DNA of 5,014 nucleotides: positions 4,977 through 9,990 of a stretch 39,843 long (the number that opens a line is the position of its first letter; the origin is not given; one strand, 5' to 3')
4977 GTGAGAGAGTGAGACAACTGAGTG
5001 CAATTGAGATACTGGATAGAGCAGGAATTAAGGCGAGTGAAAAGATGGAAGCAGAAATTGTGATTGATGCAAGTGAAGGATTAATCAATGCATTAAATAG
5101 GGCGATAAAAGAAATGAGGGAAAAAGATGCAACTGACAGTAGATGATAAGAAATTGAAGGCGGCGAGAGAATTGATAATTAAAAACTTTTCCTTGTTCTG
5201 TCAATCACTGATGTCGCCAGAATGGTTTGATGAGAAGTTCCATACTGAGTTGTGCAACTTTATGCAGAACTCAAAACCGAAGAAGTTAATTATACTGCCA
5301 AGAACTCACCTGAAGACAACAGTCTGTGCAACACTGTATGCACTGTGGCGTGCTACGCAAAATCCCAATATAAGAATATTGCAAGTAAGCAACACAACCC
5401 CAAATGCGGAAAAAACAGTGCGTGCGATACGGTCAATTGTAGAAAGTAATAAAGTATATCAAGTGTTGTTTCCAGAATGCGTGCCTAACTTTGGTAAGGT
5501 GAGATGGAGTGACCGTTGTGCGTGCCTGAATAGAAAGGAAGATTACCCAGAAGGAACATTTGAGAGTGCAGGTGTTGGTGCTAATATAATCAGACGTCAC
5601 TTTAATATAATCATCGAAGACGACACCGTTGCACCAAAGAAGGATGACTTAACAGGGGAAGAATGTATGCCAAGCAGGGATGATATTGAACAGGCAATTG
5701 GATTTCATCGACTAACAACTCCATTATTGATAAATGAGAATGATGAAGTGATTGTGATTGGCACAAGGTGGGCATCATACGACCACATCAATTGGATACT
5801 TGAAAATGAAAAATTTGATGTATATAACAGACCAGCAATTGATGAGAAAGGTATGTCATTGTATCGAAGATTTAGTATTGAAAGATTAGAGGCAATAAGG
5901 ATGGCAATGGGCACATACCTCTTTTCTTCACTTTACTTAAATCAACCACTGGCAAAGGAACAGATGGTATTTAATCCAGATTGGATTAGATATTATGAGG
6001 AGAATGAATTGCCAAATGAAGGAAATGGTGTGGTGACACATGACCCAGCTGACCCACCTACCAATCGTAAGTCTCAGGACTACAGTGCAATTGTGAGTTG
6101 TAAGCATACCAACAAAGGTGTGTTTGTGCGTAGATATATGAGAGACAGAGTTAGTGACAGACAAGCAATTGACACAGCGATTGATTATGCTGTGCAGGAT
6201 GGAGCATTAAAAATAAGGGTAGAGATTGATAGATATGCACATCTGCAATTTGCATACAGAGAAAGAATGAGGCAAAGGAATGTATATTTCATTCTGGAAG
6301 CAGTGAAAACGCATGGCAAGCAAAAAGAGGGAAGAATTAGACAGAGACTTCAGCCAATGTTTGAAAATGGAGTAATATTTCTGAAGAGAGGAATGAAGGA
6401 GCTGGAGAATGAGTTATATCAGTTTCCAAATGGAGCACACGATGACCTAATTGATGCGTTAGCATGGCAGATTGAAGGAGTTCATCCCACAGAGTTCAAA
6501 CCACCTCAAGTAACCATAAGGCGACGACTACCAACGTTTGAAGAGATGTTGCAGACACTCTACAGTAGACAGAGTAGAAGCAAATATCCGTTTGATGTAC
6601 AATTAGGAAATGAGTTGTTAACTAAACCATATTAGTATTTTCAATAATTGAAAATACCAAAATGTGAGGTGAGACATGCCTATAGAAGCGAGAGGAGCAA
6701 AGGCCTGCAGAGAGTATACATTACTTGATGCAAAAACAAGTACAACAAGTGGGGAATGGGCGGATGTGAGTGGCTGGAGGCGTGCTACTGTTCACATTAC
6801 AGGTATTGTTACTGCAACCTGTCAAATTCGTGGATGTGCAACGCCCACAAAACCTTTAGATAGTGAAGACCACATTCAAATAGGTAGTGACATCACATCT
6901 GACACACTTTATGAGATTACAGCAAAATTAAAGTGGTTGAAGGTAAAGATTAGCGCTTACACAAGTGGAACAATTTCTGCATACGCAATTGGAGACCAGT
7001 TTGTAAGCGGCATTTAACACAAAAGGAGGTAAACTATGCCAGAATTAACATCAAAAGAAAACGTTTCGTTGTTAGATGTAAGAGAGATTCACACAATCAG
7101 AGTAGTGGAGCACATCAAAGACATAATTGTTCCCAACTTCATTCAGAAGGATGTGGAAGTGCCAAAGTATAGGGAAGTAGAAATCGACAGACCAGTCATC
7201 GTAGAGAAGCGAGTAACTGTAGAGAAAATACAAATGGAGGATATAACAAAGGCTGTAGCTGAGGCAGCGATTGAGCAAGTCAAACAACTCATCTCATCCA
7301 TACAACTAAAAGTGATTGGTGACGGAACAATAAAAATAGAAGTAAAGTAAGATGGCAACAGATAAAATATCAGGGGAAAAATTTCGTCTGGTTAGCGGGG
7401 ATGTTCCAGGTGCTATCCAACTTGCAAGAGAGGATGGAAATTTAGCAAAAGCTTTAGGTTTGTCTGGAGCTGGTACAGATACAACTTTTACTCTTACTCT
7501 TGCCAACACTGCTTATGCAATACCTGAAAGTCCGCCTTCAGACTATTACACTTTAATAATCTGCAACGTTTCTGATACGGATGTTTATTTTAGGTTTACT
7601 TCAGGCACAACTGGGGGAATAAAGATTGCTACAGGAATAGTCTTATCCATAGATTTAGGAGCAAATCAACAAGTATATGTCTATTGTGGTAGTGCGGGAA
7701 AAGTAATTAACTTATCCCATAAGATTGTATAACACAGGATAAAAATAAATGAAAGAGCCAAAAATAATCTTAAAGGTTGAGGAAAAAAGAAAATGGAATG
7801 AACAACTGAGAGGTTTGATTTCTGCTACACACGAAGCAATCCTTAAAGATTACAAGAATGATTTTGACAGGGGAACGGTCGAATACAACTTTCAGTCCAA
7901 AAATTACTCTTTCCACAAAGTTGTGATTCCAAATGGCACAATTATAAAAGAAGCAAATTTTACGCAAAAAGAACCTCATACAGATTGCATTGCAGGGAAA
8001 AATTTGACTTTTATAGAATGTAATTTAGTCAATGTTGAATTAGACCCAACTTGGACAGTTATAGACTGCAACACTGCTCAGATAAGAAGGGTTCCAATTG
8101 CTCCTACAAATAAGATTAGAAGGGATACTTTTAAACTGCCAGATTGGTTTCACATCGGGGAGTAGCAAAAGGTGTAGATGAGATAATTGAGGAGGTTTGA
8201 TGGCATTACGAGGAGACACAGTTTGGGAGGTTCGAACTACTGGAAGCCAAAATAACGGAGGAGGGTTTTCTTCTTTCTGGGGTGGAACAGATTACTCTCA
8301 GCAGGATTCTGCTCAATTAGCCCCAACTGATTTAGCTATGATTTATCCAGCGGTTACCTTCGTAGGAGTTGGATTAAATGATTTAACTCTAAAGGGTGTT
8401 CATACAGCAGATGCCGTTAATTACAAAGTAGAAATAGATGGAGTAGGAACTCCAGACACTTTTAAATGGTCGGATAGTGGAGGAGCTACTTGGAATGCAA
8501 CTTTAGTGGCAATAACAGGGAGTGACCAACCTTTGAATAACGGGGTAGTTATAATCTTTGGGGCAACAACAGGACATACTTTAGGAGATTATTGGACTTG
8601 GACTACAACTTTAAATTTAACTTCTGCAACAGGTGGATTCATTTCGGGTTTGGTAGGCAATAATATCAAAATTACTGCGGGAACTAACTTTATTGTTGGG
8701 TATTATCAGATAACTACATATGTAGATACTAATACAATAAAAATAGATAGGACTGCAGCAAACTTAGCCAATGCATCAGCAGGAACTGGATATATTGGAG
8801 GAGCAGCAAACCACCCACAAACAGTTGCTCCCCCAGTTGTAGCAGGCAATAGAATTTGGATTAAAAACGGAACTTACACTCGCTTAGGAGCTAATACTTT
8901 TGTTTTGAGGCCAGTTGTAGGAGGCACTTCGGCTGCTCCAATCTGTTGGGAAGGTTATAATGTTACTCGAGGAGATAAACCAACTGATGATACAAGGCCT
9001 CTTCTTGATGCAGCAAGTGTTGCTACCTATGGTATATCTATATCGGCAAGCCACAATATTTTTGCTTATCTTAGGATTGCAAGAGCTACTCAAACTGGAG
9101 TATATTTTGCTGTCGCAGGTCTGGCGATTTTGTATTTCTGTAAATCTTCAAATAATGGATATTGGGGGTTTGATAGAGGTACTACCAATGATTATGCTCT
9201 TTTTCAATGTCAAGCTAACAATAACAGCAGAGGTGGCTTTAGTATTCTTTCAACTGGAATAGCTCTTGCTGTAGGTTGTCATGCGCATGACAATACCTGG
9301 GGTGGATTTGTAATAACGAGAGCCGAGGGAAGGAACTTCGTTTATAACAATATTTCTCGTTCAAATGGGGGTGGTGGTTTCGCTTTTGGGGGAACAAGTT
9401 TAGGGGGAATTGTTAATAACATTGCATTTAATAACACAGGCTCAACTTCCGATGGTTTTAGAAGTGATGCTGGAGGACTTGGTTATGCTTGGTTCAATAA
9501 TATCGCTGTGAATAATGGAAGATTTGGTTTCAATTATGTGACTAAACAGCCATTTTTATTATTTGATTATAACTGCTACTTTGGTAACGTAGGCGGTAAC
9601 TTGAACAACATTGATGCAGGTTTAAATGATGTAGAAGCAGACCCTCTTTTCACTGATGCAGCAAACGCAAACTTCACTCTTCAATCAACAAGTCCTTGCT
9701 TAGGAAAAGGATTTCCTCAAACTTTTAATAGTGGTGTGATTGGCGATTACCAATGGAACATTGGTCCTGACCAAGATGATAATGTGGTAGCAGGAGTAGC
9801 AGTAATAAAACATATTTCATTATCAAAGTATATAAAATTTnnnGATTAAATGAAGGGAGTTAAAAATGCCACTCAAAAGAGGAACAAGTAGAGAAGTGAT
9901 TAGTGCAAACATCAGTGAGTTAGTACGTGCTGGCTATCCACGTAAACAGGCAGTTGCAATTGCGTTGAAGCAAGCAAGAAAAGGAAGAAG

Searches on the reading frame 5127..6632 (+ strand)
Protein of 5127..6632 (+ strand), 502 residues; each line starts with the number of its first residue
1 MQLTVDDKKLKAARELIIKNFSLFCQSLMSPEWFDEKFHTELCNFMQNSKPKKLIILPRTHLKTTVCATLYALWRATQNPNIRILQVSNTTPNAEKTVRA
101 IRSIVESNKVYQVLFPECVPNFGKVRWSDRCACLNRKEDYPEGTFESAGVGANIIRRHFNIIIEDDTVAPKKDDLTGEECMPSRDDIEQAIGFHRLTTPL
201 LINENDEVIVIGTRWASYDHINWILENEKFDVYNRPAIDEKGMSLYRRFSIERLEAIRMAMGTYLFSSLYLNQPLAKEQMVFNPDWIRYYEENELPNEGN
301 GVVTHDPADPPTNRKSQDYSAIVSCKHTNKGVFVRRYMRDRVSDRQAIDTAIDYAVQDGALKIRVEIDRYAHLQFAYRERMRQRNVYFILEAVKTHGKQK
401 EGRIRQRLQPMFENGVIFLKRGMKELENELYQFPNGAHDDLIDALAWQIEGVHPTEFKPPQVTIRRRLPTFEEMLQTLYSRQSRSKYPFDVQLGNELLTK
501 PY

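Call 9: search_protein_families(library=phrogs, proteins=[window:5127-6632:+], max_evalue=0.001)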
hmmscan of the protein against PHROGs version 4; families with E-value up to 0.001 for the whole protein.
window:5127-6632:+ (502 aa): 6 families
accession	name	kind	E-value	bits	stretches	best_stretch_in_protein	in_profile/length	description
phrog_38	-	head and packaging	1.3e-75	256.5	1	11-473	265-721/760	terminase large subunit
phrog_5573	-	head and packaging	3.9e-15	57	1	227-450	9-232/250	terminase large subunit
phrog_4758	-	head and packaging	8.9e-14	52.4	1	10-230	9-223/243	terminase large subunit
phrog_17672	-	head and packaging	5.9e-08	33.1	1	38-117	53-131/395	terminase large subunit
phrog_979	-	head and packaging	9.9e-08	32.1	1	278-470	412-617/642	terminase large subunit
phrog_30251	-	head and packaging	1.5e-07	31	1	9-334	9-335/799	terminase large subunit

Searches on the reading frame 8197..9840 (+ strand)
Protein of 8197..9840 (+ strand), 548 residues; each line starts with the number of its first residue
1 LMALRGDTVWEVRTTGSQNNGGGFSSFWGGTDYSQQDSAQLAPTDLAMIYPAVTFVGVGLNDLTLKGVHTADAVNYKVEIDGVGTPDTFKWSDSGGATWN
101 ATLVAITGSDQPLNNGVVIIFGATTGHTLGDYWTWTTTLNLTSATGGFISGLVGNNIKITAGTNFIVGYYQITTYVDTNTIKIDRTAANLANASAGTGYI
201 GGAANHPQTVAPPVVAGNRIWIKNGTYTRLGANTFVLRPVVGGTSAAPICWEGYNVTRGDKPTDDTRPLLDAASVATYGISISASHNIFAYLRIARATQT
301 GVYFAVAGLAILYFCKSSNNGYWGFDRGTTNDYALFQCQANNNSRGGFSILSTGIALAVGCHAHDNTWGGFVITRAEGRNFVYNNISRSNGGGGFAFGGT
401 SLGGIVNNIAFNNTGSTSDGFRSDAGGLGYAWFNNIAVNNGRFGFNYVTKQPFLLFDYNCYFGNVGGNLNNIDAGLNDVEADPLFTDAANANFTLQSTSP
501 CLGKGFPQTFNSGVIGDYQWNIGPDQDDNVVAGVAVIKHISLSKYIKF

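Call 9: search_protein_families(library=phrogs, proteins=[window:8197-9840:+], max_evalue=0.001)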
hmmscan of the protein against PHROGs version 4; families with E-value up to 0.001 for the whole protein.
window:8197-9840:+ (548 aa): 0 families

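Call 43: search_protein_families(library=pfam, proteins=[window:8197-9840:+], max_evalue=0.01)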
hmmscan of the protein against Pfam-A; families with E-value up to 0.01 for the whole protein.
window:8197-9840:+ (548 aa): 2 families
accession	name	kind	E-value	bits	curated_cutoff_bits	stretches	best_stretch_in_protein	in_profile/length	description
PF13229.12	Beta_helix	-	9.5e-08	32.3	25.9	1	333-450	33-147/158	Right handed beta helix region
PF17161.10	DUF5123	-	2e-06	29.4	35.1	1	406-501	3-104/113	Domain of unknown function (DUF5123)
